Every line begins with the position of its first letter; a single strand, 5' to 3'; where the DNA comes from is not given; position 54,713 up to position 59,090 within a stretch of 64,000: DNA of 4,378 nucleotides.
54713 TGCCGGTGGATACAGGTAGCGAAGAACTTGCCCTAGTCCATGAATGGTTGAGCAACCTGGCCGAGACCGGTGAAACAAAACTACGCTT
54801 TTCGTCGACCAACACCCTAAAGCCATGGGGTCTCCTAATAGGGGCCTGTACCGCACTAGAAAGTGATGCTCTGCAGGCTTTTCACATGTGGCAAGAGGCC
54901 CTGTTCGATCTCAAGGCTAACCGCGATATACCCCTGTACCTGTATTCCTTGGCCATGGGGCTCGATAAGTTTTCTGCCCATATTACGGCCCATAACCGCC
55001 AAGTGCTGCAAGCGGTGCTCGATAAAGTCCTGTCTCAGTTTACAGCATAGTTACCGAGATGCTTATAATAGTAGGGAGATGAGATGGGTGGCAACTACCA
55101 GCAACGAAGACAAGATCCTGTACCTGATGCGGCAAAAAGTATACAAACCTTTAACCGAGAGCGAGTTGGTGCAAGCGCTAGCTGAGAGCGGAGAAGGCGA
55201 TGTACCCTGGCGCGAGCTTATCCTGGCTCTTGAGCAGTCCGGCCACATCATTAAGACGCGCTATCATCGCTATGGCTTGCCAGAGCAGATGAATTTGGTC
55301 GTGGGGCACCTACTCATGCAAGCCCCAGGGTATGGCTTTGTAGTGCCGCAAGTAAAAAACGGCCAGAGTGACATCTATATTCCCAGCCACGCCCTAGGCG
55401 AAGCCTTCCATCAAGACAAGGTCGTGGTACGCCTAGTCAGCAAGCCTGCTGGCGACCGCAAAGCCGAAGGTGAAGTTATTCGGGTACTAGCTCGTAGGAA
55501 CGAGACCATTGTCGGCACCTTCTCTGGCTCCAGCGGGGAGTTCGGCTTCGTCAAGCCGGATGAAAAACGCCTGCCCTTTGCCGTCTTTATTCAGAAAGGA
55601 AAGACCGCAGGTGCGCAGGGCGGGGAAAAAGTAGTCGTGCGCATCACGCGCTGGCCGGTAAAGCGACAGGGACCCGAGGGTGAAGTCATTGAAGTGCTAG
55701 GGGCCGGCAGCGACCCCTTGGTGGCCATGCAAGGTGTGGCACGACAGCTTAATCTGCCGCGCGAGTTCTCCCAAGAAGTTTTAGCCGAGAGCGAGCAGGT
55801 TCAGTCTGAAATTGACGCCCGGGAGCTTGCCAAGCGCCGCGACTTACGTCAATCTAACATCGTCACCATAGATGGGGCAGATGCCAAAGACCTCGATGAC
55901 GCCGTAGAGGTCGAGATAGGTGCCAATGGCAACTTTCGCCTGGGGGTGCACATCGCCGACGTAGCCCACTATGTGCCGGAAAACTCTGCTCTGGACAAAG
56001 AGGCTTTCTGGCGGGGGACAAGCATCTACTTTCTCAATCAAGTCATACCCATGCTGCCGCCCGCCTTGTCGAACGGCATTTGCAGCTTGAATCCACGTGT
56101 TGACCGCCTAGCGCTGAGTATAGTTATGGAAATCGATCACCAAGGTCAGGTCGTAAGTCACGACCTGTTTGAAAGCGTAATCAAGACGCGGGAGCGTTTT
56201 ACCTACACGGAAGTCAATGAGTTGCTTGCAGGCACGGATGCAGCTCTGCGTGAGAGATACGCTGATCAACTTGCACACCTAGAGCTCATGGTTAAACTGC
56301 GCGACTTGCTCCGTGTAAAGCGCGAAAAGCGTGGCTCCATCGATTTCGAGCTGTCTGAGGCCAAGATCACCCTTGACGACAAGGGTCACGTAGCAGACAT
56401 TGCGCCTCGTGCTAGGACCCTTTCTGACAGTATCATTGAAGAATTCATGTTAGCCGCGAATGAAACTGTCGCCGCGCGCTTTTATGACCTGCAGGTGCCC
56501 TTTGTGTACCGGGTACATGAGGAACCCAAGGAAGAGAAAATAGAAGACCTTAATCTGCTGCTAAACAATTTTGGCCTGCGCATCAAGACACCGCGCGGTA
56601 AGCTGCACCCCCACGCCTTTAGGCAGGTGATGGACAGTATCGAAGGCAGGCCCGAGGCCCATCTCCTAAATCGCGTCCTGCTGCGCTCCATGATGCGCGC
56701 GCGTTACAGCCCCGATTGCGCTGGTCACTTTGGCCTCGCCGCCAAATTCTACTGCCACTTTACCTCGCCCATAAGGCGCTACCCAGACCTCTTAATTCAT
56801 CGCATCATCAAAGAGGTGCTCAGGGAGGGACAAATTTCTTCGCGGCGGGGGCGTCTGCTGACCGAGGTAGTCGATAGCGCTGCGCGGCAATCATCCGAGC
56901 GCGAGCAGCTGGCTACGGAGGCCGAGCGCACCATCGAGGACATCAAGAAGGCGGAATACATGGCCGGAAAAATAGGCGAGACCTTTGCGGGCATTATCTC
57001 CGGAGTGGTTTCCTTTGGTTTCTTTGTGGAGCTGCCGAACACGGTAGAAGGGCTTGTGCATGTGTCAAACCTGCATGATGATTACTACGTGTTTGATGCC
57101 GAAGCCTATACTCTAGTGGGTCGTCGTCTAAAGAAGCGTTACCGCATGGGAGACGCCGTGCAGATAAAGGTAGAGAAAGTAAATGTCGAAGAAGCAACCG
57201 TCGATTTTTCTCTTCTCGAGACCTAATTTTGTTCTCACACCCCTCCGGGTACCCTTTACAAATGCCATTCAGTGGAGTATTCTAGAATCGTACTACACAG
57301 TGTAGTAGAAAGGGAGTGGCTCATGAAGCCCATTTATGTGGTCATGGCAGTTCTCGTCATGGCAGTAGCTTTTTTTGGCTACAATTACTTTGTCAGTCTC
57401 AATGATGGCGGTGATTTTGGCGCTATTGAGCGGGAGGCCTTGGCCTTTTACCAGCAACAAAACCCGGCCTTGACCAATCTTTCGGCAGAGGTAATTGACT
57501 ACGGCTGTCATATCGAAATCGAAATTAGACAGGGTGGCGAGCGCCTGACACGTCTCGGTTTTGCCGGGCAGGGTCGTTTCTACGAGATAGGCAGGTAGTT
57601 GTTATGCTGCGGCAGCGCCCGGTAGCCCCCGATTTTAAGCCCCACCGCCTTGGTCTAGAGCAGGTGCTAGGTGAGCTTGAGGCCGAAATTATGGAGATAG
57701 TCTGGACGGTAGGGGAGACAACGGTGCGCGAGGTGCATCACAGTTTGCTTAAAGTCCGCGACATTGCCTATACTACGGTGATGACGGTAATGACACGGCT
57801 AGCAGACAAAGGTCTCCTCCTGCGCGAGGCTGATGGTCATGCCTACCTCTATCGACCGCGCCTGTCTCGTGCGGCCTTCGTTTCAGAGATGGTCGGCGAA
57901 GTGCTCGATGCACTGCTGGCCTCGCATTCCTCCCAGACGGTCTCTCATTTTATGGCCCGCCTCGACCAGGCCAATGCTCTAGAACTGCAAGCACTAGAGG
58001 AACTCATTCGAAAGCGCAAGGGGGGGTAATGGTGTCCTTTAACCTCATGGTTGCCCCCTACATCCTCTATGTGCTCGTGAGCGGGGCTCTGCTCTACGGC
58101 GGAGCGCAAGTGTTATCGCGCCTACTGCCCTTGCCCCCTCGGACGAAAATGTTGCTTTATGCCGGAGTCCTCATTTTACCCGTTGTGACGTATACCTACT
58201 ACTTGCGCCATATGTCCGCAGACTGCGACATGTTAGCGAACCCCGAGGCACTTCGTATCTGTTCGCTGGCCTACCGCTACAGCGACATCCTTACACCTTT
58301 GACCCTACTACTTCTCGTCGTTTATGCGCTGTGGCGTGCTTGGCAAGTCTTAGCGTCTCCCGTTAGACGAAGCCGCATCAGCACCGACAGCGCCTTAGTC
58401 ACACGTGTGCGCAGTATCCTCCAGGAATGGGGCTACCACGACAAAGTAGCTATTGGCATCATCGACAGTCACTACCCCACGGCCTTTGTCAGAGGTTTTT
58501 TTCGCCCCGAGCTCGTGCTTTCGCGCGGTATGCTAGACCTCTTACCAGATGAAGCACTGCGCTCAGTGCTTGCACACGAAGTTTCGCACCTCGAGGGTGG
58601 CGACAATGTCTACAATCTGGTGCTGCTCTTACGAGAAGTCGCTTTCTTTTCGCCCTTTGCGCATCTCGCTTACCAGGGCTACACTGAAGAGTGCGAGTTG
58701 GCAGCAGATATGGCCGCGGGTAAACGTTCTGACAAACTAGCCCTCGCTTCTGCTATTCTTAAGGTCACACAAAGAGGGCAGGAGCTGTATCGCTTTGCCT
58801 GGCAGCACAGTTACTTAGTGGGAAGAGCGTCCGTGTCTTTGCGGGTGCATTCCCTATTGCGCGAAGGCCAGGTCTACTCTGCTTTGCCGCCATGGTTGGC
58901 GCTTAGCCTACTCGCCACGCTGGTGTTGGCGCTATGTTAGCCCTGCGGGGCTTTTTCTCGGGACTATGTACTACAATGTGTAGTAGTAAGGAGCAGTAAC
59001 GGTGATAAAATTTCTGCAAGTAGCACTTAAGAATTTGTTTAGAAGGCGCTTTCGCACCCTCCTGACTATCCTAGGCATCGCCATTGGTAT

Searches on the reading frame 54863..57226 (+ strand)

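Call 71: search_protein_families(library=pfam, proteins=[window:54863-57226:+], max_evalue=0.00001)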
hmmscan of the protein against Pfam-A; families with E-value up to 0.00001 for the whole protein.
window:54863-57226:+ (787 aa): 5 families
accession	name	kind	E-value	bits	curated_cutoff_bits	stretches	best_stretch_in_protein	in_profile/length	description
PF00773.25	RNB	-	1.4e-111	373.3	29.3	1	325-655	1-326/326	RNB domain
PF17876.7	CSD2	-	1.1e-35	122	26.2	2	229-303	1-74/74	Cold shock domain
PF08206.17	OB_RNB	-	4.9e-22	77.8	24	2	149-208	2-58/58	Ribonuclease B OB domain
PF00575.29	S1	-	2.2e-13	50.8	22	1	704-784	4-73/74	S1 RNA binding domain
PF17849.7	OB_Dis3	-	4.5e-07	30.3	22.8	0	229-284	3-64/77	Dis3-like cold-shock domain 2 (CSD2)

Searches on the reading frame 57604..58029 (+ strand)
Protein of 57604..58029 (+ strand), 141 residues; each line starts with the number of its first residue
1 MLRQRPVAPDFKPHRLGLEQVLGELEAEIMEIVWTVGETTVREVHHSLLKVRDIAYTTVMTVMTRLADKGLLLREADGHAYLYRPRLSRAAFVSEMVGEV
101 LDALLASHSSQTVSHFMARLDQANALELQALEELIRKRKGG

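Call 5: search_protein_families(library=pfam, proteins=[window:57604-58029:+], max_evalue=1)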
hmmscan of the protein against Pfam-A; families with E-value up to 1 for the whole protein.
window:57604-58029:+ (141 aa): 6 families
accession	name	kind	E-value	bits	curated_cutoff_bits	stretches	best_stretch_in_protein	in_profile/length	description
PF03965.22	Penicillinase_R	-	1.7e-31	109.3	22.6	1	22-136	1-114/115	Penicillinase repressor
PF01978.25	TrmB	-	0.016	15.5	25.6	1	22-85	6-64/68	Sugar-specific transcriptional regulator TrmB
PF07848.18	PaaX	-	0.03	15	24.8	1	49-84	30-65/70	PaaX-like protein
PF00392.27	GntR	-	0.03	14.4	27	1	19-75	3-57/64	Bacterial regulatory proteins, gntR family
PF01047.28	MarR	-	0.11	12.8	24.6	1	27-77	6-52/59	MarR family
PF00525.23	Crystallin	-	0.24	11.9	23.2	0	4-29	11-37/56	Alpha crystallin A chain, N terminal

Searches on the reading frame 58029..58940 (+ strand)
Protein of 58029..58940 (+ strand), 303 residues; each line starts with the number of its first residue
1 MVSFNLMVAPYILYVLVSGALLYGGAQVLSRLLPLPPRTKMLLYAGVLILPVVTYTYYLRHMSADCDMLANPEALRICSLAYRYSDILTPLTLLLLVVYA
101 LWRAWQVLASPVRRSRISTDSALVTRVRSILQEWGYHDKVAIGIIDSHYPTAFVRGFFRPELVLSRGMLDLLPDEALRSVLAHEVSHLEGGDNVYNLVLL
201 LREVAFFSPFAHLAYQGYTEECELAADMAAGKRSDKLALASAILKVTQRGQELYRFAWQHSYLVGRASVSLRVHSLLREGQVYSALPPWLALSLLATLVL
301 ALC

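Call 5: search_protein_families(library=pfam, proteins=[window:58029-58940:+], max_evalue=1)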
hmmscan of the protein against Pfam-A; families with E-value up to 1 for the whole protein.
window:58029-58940:+ (303 aa): 4 families
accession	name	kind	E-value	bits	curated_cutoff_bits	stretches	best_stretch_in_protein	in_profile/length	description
PF05569.17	Peptidase_M56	-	1.8e-17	63.9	31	1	81-273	92-293/296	BlaR1 peptidase M56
PF01435.24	Peptidase_M48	-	7e-12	46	20.3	1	125-253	9-141/186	Peptidase family M48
PF10263.15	SprT-like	-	0.0056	17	25.6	1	160-188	44-72/108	SprT-like family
PF10066.14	DUF2304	-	0.3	11.8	25.5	1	14-60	39-85/106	Uncharacterized conserved protein (DUF2304)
